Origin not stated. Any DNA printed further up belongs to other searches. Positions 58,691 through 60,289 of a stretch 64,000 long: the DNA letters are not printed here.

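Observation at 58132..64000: pilA followed by a TMTC/PMT-like GT-C + TPR protein (two copies), a Dpm1-like GT2 and a methyltransferase in an AT-richer segment: candidate novel pilin O-glycosylation system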

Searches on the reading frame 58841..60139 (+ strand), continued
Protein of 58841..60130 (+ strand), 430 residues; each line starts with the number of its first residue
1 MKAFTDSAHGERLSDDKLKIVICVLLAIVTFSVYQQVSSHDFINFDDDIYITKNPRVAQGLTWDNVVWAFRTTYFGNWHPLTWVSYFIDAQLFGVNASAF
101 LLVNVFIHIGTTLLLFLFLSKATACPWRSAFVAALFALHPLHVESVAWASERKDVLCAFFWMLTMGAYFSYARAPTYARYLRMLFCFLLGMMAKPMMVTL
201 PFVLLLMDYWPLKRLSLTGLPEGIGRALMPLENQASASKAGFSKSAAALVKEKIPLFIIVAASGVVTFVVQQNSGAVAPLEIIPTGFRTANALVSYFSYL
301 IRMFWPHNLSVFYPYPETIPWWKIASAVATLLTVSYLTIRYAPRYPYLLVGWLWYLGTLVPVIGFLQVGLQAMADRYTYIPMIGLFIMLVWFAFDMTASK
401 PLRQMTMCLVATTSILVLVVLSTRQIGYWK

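Call 12: find_encoding_contigs(protein=P0002, flank=10000, max_places=3)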
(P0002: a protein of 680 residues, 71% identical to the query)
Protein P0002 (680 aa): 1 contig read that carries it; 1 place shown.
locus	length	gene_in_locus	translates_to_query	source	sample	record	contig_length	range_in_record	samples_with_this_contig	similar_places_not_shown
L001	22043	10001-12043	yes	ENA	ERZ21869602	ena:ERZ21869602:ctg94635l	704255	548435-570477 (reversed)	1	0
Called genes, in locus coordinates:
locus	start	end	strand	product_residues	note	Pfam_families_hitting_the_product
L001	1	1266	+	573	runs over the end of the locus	PF14306:PUA_2, PF01747:ATP-sulfurylase, PF01583:APS_kinase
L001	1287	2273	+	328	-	PF01073:3Beta_HSD, PF01370:Epimerase, PF02719:Polysacc_synt_2, PF04321:RmlD_sub_bind, PF05368:NmrA (weak), PF07993:NAD_binding_4 (faint), PF16363:GDP_Man_Dehyd, PF13460:NAD_binding_10 (weak)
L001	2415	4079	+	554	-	PF13191:AAA_16 (faint), PF13401:AAA_22, PF00691:OmpA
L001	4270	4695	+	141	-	PF07238:PilZ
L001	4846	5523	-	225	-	PF00561:Abhydrolase_1, PF12146:Hydrolase_4, PF12697:Abhydrolase_6 (faint), PF00326:Peptidase_S9, PF02129:Peptidase_S15 (faint)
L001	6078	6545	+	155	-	PF04608:PgpA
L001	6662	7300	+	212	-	PF10502:Peptidase_S26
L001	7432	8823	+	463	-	PF00072:Response_reg, PF00158:Sigma54_activat, PF14532:Sigma54_activ_2, PF07728:AAA_5 (weak), PF25601:AAA_lid_14, PF02954:HTH_8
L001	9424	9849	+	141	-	PF07963:N_methyl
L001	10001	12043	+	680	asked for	PF13176:TPR_7 (faint), PF13181:TPR_8 (faint), PF13374:TPR_10 (faint), PF00515:TPR_1 (weak), PF07719:TPR_2 (weak), PF13424:TPR_12 (weak), PF14559:TPR_19 (weak), PF13414:TPR_11 (weak), +5 more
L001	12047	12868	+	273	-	PF00535:Glycos_transf_2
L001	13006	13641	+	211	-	PF08241:Methyltransf_11, PF13649:Methyltransf_25 (weak)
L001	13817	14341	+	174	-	-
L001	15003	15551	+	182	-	-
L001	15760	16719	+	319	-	PF03706:LPG_synthase_TM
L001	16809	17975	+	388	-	PF07884:VKOR, PF13462:Thioredoxin_4, PF01323:DSBA (weak)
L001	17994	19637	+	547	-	PF02366:PMT (weak), PF13231:PMT_2, PF26626:DUF8201 (weak)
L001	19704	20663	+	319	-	PF00535:Glycos_transf_2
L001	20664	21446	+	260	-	-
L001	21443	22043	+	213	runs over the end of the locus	-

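Call 13: find_encoding_contigs(protein=P0003, flank=10000, max_places=3)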
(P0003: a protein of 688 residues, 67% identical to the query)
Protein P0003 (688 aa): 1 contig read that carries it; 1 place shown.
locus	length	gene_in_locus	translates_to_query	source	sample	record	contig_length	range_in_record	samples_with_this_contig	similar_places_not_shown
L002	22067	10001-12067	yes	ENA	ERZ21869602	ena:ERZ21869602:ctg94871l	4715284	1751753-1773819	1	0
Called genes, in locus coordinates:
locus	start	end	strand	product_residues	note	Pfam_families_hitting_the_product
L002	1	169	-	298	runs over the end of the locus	PF02653:BPD_transp_2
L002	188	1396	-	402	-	PF13433:Peripla_BP_5, PF13458:Peripla_BP_6, PF01094:ANF_receptor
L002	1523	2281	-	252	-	PF02589:LUD_dom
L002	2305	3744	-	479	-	PF02589:LUD_dom, PF13183:Fer4_8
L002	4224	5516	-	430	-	PF00709:Adenylsucc_synt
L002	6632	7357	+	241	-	PF10502:Peptidase_S26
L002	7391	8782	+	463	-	PF00072:Response_reg, PF00158:Sigma54_activat, PF14532:Sigma54_activ_2, PF07728:AAA_5 (weak), PF25601:AAA_lid_14, PF02954:HTH_8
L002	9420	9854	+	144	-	PF07963:N_methyl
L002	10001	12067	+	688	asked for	PF13428:TPR_14 (faint), PF13414:TPR_11 (faint), PF13424:TPR_12 (faint), PF13431:TPR_17 (faint), PF21033:RMD1-3 (faint), PF00515:TPR_1 (faint), PF25060:ARM_TT21_2nd (weak), PF14559:TPR_19 (weak), +5 more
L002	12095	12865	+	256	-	PF00535:Glycos_transf_2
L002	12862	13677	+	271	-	PF13489:Methyltransf_23 (weak), PF13847:Methyltransf_31 (faint), PF08241:Methyltransf_11, PF08242:Methyltransf_12 (weak), PF13649:Methyltransf_25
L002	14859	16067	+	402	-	PF07884:VKOR, PF13462:Thioredoxin_4, PF01323:DSBA (weak)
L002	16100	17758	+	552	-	PF02366:PMT, PF13231:PMT_2 (weak)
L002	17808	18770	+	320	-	PF00535:Glycos_transf_2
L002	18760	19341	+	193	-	PF00132:Hexapep, PF14602:Hexapep_2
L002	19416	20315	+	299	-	PF03706:LPG_synthase_TM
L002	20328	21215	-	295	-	PF16697:Yop-YscD_cpl (weak), PF00498:FHA, PF16697:Yop-YscD_cpl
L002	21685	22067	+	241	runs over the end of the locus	PF13672:PP2C_2, PF00481:PP2C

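Call 14: find_encoding_contigs(protein=P0001, flank=10000, max_places=3)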
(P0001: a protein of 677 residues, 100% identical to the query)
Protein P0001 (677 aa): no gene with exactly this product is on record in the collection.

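Call 15: find_related_loci(query=window:58841-60130:+, collection=genome_contigs, flank=8000)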
Query window:58841-60130:+ (430 aa) in genome_contigs; peptide patterns used: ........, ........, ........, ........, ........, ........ (x = any residue, [..] = any of these).
218 stretches matched a pattern; 61 encode a relative of the query (tblastn E <= 1e-3); 61 distinct loci.
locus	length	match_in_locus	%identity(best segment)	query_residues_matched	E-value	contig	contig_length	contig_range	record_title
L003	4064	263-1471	49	10-430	1e-127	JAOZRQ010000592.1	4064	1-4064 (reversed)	MAG: Desulfobacterales bacterium isolate GMC6.concoct.52 GMC6_37395_length_4064_cov_15.010476, whole genome shotgun sequ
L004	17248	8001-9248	49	15-430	2e-123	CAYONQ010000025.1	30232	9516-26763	MAG TPA_asm: uncultured Pirellulales bacterium isolate binchicken_co262_96 genome assembly, contig: NODE_1371_length_302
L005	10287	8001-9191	48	12-430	2e-122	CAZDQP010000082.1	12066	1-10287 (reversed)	MAG TPA_asm: uncultured Pirellulales bacterium isolate SRP323688_co1_236 genome assembly, contig: NODE_8100_length_12066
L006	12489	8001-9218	47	12-430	4e-122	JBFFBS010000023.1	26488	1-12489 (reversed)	MAG: Syntrophobacteria bacterium isolate Mix_mud12.2021.10.10 k141_276304_length_26488_cov_20.0984, whole genome shotgun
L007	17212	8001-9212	48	23-430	2e-115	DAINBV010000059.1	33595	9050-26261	MAG TPA_asm: Geobacteraceae bacterium isolate CTOTU26084 NODE_374_length_33595_cov_7.202803, whole genome shotgun sequen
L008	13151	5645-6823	45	34-430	2e-115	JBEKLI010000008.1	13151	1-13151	MAG: Desulfomonilia bacterium isolate SPRUCE 367 SPRUCE_367_8, whole genome shotgun sequence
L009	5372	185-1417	44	3-430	2e-113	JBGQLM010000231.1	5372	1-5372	MAG: Geobacteraceae bacterium isolate OBJ2_061818_050_38 k141_1164868_length_5372_cov_7.9933, whole genome shotgun seque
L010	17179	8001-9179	44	12-430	7e-111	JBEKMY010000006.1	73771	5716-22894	MAG: Smithella sp. isolate SPRUCE 404 SPRUCE_404_6, whole genome shotgun sequence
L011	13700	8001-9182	44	21-430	2e-109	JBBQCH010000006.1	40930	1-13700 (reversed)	MAG: Geobacterales bacterium isolate Co_metawrap_1265 Cmw_1265_k141_22761205_length_40930_cov_15.0032, whole genome shot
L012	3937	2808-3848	50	28-391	9e-110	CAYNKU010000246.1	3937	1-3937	MAG TPA_asm: uncultured Pirellulales bacterium isolate SRP068000_co3_496 genome assembly, contig: NODE_50311_length_3937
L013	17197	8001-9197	43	13-430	2e-108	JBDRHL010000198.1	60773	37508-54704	MAG: Planctomycetota bacterium isolate MEGAHIT-group-1.515 k141_1472715, whole genome shotgun sequence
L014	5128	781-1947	43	23-430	5e-108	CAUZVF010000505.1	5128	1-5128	MAG: Planctomycetota bacterium isolate CB6_Bottom.34 genome assembly, contig: Ga0310122_10012521, whole genome shotgun s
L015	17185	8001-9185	42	17-430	4e-106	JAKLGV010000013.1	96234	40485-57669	MAG: Deltaproteobacteria bacterium isolate RA.bin48 RA.bin48_13, whole genome shotgun sequence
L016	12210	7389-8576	45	22-430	1e-105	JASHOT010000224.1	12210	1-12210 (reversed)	MAG: Candidatus Sulfotelmatobacter sp. isolate JOPF030 JOPF_N10C_contig_118632, whole genome shotgun sequence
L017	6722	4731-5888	45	28-430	3e-105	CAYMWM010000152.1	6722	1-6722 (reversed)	MAG TPA_asm: uncultured Smithella sp. isolate SRP192927_co6_232 genome assembly, contig: NODE_30973_length_6722_cov_5.98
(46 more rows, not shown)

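Call 20: search_solved_structures(query=window:58841-60130:+, max_evalue=10, show_alignments=3)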
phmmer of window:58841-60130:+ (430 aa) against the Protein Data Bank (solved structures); distinct sequences matched with E-value up to 10: 0.

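Call 30: find_encoding_contigs(protein=P0006, flank=10000, max_places=3)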
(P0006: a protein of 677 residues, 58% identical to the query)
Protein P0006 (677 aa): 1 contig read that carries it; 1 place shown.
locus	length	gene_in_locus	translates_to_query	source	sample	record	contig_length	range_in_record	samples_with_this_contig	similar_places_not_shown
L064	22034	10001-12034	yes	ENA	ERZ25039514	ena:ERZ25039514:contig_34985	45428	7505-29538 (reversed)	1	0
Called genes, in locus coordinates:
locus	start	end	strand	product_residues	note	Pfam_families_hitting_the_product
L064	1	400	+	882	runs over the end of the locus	PF18921:Cyanophycin_syn, PF01071:GARS_A (weak), PF02786:CPSase_L_D2 (weak), PF07478:Dala_Dala_lig_C, PF08443:RimK (weak), PF13549:ATP-grasp_5 (weak), PF08245:Mur_ligase_M, PF02875:Mur_ligase_C, +3 more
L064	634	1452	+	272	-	PF03575:Peptidase_S51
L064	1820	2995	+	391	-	PF01969:Ni_insertion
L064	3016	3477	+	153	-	PF04608:PgpA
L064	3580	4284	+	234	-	PF10502:Peptidase_S26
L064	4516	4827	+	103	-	PF22600:MTPAP-like_central (weak), PF01909:NTP_transf_2, PF18765:Polbeta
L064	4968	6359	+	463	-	PF00072:Response_reg, PF00158:Sigma54_activat, PF14532:Sigma54_activ_2, PF07728:AAA_5 (weak), PF25601:AAA_lid_14, PF02954:HTH_8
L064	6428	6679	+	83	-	-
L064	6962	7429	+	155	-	PF07963:N_methyl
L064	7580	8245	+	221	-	-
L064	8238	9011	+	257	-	-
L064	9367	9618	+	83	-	PF00515:TPR_1 (faint), PF07719:TPR_2 (faint), PF13181:TPR_8 (faint), PF13424:TPR_12 (weak), PF13432:TPR_16, PF14559:TPR_19 (weak)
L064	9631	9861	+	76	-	PF00535:Glycos_transf_2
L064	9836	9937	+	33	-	-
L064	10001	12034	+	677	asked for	PF07719:TPR_2 (faint), PF13176:TPR_7 (faint), PF13424:TPR_12 (faint), PF13429:TPR_15 (faint), PF13181:TPR_8 (weak), PF25060:ARM_TT21_2nd (weak), PF23914:TPR_CcmH_CycH (weak), PF14559:TPR_19, +8 more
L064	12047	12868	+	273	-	PF00535:Glycos_transf_2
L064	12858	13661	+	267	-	PF08241:Methyltransf_11, PF13649:Methyltransf_25 (weak)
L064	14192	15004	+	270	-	-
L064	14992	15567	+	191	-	-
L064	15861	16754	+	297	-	PF03706:LPG_synthase_TM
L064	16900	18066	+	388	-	PF07884:VKOR, PF13462:Thioredoxin_4, PF01323:DSBA (faint)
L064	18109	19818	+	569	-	PF02366:PMT, PF13231:PMT_2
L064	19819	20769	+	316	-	PF00535:Glycos_transf_2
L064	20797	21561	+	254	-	-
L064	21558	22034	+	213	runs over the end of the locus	-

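Call 31: find_encoding_contigs(protein=P0005, flank=10000, max_places=3)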
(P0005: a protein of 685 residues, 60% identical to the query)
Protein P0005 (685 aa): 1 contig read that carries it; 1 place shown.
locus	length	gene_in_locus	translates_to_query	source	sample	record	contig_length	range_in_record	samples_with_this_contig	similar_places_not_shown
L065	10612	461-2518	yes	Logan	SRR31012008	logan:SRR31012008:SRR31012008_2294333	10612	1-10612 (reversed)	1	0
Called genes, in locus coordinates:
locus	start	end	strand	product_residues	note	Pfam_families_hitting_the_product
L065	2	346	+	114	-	?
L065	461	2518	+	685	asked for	PF13428:TPR_14 (faint), PF13432:TPR_16 (weak), PF13414:TPR_11 (weak), PF00515:TPR_1 (weak), PF07719:TPR_2 (weak), PF25060:ARM_TT21_2nd (weak), PF13414:TPR_11 (weak), PF13424:TPR_12 (weak), +8 more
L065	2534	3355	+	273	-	PF00535:Glycos_transf_2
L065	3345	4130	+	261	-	PF08241:Methyltransf_11, PF13649:Methyltransf_25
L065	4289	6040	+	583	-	PF00515:TPR_1 (faint), PF13428:TPR_14 (faint), PF13414:TPR_11, PF13432:TPR_16 (weak), PF13414:TPR_11, PF13424:TPR_12 (weak), PF14559:TPR_19 (weak), PF07719:TPR_2 (weak), +6 more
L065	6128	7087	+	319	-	PF03706:LPG_synthase_TM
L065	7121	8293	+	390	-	PF07884:VKOR, PF13462:Thioredoxin_4, PF01323:DSBA (faint)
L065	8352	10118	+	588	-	PF02366:PMT, PF13231:PMT_2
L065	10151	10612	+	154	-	?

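Call 39: search_dna_similar(query=window:58841-60130:+, collection=plasmids, mode=protein, max_evalue=0.001, max_rows=20)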
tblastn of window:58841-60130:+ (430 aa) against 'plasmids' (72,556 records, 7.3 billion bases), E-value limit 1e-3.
No match.
